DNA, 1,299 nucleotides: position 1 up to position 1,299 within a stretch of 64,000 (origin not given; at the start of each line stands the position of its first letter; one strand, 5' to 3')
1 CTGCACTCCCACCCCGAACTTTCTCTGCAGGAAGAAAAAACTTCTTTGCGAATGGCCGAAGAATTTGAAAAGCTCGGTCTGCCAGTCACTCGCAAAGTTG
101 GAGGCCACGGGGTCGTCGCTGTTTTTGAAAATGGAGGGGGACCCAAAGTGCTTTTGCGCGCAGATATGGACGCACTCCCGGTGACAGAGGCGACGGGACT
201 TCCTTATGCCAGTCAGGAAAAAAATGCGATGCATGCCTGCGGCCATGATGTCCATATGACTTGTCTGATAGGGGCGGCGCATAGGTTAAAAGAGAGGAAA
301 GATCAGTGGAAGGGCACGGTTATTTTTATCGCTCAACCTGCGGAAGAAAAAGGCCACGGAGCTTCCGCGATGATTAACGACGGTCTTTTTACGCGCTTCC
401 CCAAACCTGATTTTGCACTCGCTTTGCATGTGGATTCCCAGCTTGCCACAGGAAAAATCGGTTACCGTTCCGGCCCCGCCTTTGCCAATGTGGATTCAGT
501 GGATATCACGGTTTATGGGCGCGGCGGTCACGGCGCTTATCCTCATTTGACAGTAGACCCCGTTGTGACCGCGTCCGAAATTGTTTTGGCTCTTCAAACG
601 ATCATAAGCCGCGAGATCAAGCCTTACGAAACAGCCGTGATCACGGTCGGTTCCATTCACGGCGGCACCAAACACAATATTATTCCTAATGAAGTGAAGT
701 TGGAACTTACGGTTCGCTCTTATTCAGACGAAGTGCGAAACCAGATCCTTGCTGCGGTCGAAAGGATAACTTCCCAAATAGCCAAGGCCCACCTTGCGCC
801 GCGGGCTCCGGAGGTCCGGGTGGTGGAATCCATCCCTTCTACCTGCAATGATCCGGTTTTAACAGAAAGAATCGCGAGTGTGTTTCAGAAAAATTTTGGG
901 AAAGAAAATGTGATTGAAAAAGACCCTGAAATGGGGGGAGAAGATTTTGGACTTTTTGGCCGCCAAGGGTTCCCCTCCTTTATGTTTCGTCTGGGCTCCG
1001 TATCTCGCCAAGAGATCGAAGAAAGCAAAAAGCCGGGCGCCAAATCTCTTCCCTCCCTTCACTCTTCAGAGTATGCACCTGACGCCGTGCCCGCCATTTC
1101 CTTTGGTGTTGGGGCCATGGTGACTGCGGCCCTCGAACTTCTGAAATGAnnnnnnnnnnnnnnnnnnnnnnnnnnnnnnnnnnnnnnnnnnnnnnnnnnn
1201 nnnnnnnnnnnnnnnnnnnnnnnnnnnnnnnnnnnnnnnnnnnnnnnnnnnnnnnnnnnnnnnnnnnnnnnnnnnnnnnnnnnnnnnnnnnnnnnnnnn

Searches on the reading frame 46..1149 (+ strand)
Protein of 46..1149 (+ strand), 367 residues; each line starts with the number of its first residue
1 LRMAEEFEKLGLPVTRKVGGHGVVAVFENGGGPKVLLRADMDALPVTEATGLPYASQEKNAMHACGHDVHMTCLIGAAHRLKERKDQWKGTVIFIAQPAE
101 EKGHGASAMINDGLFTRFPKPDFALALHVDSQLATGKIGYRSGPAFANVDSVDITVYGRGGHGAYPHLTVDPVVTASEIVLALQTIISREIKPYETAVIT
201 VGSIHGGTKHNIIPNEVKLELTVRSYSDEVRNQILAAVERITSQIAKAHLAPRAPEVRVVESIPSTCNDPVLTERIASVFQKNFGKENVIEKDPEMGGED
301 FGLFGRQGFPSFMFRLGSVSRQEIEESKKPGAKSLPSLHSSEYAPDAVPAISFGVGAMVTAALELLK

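Call 71: search_protein_families(library=pfam, proteins=[window:46-1149:+], max_evalue=0.00001)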
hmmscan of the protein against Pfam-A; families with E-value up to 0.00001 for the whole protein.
window:46-1149:+ (367 aa): 2 families
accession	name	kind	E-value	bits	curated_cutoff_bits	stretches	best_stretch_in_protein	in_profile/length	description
PF01546.33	Peptidase_M20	-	4.6e-39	134.9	24.6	1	36-320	1-177/206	Peptidase family M20/M25/M40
PF07687.19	M20_dimer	-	3.9e-15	56.1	21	1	150-247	7-104/107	Peptidase dimerisation domain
